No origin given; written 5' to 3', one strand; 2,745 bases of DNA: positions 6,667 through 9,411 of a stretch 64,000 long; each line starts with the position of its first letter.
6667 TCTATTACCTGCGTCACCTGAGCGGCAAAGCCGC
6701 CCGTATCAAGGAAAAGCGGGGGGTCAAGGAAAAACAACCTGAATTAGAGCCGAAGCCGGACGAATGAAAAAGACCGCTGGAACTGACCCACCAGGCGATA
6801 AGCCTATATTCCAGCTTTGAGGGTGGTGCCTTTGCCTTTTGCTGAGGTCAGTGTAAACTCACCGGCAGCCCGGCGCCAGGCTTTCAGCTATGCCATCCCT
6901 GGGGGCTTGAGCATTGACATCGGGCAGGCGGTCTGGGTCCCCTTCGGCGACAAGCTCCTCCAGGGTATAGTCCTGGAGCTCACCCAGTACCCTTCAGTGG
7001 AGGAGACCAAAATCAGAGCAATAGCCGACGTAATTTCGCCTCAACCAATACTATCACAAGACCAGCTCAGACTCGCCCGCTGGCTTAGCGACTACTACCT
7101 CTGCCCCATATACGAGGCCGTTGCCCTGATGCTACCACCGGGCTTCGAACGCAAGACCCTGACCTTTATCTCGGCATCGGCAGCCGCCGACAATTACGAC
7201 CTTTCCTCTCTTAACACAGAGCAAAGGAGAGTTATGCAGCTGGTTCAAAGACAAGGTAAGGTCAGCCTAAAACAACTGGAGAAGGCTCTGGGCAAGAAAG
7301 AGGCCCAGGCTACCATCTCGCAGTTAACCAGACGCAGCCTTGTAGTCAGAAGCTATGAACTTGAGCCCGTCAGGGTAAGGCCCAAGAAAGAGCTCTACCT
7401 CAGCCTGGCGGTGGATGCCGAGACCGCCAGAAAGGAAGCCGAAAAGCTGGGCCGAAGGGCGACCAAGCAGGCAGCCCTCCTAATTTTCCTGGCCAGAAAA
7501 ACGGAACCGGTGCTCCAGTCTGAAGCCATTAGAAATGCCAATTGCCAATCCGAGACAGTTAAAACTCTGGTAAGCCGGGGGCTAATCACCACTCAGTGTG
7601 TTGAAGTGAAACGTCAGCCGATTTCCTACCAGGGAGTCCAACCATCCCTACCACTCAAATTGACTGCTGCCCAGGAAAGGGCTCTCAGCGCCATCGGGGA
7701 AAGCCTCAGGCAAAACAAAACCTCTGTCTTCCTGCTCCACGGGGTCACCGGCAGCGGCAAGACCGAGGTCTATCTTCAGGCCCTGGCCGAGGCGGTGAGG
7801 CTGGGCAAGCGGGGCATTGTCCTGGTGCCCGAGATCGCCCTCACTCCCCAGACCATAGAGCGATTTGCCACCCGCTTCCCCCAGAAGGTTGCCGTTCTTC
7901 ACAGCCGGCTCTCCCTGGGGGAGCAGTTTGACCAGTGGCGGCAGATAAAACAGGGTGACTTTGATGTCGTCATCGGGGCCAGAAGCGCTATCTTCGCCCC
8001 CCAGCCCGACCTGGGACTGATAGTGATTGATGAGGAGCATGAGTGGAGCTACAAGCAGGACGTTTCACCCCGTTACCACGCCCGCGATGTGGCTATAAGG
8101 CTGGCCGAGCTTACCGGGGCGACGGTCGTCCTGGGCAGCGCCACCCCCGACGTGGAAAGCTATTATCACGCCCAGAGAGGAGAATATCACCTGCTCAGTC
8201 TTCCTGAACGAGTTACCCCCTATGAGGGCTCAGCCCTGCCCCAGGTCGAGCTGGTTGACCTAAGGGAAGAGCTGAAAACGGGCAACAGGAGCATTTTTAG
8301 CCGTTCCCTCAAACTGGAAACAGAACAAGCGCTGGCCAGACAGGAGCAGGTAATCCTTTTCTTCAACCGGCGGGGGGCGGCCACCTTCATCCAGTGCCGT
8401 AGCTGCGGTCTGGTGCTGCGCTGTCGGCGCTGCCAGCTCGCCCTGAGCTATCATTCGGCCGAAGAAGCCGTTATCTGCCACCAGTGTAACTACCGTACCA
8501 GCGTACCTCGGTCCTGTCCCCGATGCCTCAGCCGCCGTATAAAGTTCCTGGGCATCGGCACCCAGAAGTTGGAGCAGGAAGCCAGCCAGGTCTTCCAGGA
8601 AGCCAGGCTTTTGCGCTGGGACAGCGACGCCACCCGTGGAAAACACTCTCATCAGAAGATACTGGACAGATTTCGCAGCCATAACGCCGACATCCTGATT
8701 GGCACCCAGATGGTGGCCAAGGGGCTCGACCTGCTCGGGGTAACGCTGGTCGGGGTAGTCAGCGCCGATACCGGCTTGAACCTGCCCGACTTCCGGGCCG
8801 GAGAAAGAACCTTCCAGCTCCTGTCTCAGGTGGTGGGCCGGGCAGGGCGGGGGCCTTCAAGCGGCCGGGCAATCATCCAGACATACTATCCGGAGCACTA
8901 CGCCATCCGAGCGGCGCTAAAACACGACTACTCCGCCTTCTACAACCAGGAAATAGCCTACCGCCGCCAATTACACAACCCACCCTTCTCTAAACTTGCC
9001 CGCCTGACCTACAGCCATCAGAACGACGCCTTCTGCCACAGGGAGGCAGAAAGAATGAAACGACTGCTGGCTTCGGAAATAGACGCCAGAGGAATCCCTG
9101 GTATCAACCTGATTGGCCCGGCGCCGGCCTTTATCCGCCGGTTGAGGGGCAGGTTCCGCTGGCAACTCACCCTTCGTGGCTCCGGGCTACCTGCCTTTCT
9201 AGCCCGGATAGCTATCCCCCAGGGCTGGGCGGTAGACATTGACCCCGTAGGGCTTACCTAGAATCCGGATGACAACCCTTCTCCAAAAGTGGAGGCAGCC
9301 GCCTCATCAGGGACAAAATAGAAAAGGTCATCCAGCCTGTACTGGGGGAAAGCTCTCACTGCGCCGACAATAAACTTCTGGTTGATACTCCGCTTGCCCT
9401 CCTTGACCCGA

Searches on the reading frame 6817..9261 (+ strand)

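Call 53: search_protein_families(library=pfam, proteins=[window:6817-9261:+], max_evalue=0.00001)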
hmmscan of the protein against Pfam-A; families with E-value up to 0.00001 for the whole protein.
window:6817-9261:+ (814 aa): 5 families
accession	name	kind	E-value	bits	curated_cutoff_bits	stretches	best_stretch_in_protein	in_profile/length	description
PF17764.6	PriA_3primeBD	-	2.7e-27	94.9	22.7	1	10-107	1-96/96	3'DNA-binding domain (3'BD)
PF00270.35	DEAD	-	4.5e-18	66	26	1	285-447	3-162/167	DEAD/DEAH box helicase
PF04851.21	ResIII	-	3.2e-15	56.9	22.5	1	280-445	2-163/164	Type III restriction enzyme, res subunit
PF18074.6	PriA_C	-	8.5e-13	49.4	26.9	1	723-810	1-95/95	Primosomal protein N C-terminal domain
PF00271.37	Helicase_C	-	7.4e-10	39.5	23.5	1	607-678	49-108/110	Helicase conserved C-terminal domain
